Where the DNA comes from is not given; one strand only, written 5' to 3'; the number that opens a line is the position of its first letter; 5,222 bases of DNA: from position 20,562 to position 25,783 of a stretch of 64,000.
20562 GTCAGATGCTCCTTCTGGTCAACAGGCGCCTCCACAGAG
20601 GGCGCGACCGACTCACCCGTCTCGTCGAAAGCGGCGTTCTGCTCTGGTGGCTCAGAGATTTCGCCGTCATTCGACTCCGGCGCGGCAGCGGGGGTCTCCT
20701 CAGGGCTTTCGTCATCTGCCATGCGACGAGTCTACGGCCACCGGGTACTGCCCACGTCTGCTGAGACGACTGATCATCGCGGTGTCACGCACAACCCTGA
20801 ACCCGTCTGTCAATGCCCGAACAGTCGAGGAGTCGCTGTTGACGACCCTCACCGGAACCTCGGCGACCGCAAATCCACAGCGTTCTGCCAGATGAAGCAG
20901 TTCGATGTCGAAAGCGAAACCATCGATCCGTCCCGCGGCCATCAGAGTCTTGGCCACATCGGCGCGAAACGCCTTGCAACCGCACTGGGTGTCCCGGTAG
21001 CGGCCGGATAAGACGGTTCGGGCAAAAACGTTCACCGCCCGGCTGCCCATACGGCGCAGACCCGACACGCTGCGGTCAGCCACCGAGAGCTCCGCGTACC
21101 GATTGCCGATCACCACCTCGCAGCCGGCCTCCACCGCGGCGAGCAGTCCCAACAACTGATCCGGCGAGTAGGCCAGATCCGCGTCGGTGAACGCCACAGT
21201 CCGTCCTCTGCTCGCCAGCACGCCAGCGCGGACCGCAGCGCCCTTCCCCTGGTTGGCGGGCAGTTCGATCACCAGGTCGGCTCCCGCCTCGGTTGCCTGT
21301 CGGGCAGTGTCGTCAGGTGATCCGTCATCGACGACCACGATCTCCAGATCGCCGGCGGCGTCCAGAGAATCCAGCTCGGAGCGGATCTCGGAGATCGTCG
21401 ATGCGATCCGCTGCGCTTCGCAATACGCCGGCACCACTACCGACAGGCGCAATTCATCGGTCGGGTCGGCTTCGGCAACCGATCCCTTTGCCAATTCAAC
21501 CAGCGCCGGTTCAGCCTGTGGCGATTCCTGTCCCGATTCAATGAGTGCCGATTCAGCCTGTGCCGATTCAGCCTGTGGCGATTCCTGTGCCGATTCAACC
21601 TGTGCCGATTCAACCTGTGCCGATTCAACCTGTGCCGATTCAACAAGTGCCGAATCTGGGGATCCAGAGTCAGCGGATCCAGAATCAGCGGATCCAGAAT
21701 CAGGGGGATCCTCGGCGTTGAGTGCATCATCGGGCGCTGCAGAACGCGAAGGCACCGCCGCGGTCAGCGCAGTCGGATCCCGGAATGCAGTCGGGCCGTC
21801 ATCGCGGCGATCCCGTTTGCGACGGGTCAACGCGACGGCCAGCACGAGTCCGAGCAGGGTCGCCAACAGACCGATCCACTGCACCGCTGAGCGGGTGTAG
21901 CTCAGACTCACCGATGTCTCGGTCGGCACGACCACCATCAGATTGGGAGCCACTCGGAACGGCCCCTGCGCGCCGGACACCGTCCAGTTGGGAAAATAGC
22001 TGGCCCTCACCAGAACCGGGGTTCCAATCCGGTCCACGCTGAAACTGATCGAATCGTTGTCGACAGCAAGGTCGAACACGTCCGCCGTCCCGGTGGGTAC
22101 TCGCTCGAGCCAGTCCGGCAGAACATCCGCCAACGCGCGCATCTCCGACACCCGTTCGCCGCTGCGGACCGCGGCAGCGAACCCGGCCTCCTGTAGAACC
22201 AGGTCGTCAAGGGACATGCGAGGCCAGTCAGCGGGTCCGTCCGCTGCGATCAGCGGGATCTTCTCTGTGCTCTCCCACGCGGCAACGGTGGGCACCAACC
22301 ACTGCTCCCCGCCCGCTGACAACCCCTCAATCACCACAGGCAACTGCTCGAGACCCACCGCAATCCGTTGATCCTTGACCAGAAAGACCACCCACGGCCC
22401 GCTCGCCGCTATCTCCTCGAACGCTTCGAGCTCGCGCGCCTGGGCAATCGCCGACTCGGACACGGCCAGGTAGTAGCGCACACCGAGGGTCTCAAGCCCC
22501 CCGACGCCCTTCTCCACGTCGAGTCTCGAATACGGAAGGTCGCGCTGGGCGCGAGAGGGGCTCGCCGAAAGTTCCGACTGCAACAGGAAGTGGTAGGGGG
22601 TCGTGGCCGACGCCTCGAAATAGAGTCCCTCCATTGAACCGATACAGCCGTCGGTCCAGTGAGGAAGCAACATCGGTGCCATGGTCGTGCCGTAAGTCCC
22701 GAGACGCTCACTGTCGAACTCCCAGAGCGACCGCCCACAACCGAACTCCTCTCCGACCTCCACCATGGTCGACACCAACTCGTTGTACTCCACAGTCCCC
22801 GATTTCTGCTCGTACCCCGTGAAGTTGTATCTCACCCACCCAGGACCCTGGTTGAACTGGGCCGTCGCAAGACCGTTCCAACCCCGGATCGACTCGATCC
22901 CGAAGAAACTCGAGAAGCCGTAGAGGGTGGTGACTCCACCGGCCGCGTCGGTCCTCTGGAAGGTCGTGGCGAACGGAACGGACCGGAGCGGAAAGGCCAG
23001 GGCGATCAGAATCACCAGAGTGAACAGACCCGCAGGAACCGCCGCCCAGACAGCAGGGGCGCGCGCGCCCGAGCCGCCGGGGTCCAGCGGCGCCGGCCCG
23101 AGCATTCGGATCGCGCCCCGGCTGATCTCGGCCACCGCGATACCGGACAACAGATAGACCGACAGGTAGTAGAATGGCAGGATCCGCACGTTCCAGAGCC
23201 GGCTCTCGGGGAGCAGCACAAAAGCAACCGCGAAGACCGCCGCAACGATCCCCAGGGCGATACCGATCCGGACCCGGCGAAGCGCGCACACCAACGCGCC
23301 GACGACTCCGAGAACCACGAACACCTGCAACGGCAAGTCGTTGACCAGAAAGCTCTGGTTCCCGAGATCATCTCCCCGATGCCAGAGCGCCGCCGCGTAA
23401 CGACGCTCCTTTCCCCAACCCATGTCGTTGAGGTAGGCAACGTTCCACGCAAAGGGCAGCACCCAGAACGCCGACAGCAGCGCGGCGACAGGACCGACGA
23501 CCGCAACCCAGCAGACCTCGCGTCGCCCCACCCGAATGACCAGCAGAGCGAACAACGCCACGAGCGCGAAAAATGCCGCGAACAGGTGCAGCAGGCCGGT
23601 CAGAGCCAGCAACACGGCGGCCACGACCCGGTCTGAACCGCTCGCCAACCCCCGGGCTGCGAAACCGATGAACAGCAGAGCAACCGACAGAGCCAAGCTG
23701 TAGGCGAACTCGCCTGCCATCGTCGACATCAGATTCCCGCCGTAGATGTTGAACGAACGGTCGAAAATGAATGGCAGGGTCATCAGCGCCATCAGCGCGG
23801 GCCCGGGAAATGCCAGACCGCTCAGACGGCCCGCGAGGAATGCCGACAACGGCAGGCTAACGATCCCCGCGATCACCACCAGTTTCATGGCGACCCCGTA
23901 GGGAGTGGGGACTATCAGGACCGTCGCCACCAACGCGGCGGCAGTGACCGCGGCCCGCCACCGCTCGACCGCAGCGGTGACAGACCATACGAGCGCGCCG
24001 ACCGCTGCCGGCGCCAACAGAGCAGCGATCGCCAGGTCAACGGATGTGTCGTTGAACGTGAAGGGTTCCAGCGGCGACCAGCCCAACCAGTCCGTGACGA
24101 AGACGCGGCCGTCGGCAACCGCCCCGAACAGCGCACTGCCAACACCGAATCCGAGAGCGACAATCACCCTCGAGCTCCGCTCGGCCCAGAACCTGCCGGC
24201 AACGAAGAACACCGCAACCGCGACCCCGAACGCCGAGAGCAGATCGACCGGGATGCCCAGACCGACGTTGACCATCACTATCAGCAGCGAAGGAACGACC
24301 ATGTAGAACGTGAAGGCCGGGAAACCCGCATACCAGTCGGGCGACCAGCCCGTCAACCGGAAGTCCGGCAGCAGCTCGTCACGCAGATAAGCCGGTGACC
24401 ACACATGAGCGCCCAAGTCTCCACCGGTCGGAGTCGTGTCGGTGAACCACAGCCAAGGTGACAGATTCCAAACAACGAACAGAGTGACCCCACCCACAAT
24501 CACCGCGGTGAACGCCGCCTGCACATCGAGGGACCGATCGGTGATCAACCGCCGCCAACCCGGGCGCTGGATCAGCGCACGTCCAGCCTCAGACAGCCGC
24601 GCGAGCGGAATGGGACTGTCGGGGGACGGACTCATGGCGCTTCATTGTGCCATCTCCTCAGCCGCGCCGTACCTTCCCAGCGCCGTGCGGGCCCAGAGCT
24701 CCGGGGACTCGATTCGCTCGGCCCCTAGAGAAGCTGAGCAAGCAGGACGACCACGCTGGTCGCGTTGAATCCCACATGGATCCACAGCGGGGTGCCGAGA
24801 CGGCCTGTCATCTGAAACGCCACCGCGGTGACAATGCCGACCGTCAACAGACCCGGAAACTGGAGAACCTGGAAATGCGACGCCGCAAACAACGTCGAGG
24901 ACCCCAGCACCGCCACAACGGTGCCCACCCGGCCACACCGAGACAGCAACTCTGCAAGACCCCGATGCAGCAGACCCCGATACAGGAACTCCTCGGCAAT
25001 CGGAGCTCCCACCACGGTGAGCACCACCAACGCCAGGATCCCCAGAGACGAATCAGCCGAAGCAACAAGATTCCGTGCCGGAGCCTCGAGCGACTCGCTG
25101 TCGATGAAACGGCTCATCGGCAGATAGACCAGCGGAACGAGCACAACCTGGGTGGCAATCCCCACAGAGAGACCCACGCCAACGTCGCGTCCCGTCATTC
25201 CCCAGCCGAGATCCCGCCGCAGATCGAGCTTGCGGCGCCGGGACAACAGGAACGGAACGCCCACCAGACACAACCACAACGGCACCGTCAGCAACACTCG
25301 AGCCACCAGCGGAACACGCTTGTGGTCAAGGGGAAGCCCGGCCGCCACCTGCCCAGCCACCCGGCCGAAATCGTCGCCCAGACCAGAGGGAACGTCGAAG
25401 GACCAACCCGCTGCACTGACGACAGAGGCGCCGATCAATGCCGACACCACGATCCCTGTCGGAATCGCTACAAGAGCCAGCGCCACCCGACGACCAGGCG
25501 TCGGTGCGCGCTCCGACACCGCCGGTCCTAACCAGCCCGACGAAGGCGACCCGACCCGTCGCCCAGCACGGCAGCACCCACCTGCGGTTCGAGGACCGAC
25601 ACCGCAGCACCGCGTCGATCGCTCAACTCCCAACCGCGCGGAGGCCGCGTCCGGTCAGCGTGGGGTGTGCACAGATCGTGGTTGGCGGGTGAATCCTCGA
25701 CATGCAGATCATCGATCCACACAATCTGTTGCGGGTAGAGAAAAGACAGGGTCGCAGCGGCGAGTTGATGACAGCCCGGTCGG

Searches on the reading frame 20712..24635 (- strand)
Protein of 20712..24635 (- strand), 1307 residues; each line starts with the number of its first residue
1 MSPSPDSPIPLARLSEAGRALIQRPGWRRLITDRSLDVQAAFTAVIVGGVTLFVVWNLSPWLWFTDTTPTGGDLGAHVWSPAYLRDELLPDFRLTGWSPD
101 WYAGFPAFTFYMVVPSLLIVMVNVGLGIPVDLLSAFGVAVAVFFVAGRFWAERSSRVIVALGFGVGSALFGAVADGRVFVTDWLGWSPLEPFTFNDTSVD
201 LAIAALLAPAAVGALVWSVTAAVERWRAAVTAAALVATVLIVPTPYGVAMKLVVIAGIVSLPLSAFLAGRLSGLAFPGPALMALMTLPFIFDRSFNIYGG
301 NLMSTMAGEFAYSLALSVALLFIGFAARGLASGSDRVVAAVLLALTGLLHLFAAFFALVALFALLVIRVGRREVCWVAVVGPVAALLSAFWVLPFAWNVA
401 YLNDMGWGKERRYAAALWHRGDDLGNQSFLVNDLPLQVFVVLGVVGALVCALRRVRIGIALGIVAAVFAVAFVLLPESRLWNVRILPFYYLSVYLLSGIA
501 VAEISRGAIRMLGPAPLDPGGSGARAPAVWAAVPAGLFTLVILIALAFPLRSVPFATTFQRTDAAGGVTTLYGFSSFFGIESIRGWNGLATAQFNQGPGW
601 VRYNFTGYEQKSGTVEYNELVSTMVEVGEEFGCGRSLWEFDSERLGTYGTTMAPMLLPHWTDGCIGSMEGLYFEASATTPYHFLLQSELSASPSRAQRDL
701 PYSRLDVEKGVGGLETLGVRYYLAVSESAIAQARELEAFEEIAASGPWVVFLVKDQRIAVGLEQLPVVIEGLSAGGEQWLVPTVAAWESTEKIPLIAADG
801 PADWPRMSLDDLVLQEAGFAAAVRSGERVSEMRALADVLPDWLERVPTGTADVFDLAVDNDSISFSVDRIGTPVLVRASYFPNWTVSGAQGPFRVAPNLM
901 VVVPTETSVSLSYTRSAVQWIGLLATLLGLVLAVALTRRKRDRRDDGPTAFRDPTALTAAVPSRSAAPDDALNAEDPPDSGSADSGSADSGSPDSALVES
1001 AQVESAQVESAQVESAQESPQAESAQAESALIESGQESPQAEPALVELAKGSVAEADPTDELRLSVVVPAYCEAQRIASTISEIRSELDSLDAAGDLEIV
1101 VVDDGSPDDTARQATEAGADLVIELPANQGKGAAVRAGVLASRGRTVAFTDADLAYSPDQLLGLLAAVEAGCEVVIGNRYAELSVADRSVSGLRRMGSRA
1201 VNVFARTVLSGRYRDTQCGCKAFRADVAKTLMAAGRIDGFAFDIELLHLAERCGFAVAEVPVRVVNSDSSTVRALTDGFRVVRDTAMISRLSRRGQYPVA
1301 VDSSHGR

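Call 7: search_protein_families(library=pfam, proteins=[window:20712-24635:-], max_evalue=0.001)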
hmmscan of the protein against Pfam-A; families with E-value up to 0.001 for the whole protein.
window:20712-24635:- (1307 aa): 2 families
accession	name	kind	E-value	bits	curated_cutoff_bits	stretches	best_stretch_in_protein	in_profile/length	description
PF00535.33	Glycos_transf_2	-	1e-24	87.8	23.3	1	1065-1229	1-165/168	Glycosyl transferase family 2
PF13641.12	Glyco_tranf_2_3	-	1.3e-05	25.8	27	1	1064-1267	3-211/230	Glycosyltransferase like family 2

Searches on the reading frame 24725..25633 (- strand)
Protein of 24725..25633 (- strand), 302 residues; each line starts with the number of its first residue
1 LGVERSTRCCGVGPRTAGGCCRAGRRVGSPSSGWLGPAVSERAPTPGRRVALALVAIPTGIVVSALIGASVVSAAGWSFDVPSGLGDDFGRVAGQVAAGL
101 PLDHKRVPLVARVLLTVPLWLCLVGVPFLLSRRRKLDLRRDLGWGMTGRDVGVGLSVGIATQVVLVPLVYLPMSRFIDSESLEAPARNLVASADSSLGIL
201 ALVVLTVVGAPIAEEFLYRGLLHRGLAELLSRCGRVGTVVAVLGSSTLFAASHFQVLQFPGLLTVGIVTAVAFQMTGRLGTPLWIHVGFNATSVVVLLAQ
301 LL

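Call 89: search_protein_families(library=pfam, proteins=[window:24725-25633:-], max_evalue=0.001)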
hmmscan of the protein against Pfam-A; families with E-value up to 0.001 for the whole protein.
window:24725-25633:- (302 aa): 1 family
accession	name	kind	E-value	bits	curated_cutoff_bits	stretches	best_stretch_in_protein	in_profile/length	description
PF02517.21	Rce1-like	-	2.2e-15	57.2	22.4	1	199-291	4-92/93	Type II CAAX prenyl endopeptidase Rce1-like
